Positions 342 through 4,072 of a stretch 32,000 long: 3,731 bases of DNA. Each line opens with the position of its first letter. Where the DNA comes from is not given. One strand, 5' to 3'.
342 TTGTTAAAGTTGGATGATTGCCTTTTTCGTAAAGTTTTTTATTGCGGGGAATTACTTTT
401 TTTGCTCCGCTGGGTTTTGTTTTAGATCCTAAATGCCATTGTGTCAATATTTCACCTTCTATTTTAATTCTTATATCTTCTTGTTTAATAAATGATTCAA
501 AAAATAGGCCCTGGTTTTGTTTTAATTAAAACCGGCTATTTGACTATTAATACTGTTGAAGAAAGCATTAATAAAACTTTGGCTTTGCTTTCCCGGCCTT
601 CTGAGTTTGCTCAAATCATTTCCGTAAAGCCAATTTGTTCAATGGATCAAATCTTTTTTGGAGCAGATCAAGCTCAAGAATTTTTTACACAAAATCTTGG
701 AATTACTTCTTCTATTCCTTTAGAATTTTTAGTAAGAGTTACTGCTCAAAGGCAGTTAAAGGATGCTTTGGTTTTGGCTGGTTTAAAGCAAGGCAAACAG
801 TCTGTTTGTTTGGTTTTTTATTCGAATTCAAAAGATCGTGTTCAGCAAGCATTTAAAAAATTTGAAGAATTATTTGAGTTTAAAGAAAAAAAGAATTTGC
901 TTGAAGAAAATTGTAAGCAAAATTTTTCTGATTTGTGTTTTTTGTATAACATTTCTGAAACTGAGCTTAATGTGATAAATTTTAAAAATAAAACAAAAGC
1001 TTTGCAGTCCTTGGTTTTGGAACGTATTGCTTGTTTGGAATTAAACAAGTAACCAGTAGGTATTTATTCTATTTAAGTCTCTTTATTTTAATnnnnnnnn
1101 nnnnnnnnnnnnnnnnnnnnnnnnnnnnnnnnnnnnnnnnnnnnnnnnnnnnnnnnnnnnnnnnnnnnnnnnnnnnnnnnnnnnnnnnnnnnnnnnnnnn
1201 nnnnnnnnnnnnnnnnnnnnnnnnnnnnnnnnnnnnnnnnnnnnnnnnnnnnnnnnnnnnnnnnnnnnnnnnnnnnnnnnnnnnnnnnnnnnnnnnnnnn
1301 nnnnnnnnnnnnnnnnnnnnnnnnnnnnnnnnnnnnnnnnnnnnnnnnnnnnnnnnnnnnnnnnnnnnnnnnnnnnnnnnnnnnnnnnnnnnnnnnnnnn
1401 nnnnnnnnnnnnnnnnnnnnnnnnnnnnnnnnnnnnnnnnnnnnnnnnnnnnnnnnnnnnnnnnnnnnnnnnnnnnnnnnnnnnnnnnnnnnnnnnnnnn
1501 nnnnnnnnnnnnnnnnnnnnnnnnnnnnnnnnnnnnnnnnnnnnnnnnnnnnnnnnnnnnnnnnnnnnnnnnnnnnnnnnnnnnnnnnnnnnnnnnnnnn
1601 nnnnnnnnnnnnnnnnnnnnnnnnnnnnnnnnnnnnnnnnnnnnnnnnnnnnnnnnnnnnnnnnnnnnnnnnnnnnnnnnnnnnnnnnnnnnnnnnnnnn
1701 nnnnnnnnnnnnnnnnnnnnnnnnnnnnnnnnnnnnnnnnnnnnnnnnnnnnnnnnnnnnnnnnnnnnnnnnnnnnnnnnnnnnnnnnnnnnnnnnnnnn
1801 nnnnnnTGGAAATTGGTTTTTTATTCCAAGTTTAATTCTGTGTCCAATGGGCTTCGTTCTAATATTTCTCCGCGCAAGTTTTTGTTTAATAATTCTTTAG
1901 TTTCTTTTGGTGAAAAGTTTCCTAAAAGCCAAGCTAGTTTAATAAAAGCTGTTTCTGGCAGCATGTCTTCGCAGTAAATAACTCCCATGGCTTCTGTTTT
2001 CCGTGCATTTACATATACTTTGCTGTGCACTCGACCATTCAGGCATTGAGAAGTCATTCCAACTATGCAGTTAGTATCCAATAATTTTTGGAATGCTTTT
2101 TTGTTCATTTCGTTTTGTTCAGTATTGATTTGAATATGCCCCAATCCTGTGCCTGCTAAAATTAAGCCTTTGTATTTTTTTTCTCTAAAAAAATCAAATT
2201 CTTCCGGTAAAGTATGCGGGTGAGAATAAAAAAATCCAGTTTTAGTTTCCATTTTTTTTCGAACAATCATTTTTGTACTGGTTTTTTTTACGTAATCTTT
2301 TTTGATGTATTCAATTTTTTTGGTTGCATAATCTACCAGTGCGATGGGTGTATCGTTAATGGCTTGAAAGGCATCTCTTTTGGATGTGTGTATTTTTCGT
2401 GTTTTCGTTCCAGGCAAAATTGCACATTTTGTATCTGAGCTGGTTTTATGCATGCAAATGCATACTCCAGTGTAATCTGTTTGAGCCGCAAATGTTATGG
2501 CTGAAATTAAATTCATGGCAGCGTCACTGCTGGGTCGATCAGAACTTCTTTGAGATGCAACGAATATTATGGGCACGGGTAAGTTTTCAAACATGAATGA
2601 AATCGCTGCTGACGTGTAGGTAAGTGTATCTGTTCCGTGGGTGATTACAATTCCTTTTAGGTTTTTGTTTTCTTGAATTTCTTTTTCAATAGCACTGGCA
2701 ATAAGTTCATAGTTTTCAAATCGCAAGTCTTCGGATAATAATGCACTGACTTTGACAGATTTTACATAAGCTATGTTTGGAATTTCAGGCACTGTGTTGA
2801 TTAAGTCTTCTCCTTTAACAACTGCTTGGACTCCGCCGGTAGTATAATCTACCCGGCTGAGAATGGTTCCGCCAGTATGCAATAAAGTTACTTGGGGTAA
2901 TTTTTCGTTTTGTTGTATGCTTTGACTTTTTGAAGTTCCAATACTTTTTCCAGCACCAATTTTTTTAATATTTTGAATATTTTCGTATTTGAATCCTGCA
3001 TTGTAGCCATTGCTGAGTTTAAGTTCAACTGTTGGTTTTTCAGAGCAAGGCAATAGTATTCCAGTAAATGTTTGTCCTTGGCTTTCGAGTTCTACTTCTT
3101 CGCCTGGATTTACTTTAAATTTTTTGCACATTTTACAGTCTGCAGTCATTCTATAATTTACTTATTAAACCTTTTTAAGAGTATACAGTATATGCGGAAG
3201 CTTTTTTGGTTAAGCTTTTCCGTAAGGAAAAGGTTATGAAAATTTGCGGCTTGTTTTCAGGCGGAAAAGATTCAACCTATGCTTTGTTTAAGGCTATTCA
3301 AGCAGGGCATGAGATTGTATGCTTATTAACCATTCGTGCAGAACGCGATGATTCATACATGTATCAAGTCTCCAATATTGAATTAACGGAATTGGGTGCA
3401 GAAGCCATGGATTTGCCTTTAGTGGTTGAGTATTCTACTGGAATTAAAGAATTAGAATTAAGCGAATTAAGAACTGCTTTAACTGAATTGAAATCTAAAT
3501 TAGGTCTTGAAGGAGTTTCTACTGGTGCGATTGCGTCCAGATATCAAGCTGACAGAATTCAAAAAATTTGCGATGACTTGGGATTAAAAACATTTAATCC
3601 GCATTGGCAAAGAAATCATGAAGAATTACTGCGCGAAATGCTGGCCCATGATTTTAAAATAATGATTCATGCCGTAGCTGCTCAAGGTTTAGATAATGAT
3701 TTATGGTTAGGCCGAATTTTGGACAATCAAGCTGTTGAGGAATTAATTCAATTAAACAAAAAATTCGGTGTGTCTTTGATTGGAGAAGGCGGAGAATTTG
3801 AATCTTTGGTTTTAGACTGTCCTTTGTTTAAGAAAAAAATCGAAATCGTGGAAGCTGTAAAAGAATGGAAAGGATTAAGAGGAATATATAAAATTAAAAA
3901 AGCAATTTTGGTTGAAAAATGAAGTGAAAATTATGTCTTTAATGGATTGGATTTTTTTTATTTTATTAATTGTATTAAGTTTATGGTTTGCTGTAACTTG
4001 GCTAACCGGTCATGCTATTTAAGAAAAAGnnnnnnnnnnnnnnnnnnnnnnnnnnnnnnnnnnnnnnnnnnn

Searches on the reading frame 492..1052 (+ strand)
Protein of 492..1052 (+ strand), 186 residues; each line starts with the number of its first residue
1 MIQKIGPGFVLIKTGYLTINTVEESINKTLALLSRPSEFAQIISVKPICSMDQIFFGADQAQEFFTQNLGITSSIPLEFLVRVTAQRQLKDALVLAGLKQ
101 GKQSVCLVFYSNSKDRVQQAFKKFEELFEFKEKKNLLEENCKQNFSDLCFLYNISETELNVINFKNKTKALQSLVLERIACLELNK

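Call 10: search_protein_families(library=pfam, proteins=[window:492-1052:+], max_evalue=0.001)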
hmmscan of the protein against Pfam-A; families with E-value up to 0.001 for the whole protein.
window:492-1052:+ (186 aa): 1 family
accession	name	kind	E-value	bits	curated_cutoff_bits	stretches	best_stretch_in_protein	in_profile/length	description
PF08617.15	CGI-121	-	1.9e-07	31.7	25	1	27-181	11-157/159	Kinase binding protein CGI-121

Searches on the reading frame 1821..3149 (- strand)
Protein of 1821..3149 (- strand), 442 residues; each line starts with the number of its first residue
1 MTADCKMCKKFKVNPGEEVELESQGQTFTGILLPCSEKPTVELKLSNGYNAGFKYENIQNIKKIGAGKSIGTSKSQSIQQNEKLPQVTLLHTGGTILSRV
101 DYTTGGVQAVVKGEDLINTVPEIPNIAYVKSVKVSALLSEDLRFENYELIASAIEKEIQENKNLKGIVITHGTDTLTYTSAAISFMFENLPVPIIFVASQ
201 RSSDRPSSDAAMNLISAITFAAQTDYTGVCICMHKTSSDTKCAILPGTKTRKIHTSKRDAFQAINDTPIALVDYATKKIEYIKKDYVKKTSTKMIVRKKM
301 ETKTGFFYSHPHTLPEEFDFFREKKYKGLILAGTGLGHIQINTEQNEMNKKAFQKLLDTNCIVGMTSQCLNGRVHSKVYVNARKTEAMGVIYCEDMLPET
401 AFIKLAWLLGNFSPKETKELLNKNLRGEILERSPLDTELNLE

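Call 10: search_protein_families(library=pfam, proteins=[window:1821-3149:-], max_evalue=0.001)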
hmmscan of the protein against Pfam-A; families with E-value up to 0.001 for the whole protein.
window:1821-3149:- (442 aa): 3 families
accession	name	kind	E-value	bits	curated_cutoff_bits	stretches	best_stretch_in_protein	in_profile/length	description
PF00710.25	Asparaginase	-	2.7e-55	187.4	22.5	1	87-282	2-188/193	Asparaginase, N-terminal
PF17763.6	Asparaginase_C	-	4.5e-21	75.4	34.6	1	307-416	5-109/114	Glutaminase/Asparaginase C-terminal domain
PF18195.6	GatD_N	-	8.1e-12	44.8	25.7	1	14-64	2-54/54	GatD N-terminal domain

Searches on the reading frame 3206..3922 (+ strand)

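Call 10: search_protein_families(library=pfam, proteins=[window:3206-3922:+], max_evalue=0.001)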
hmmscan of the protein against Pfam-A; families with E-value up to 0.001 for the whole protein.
window:3206-3922:+ (238 aa): 1 family
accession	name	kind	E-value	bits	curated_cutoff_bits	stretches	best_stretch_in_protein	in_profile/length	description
PF01902.24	Diphthami_syn_2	-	3.3e-69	233.2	23.2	1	11-233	1-217/219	Diphthamide synthase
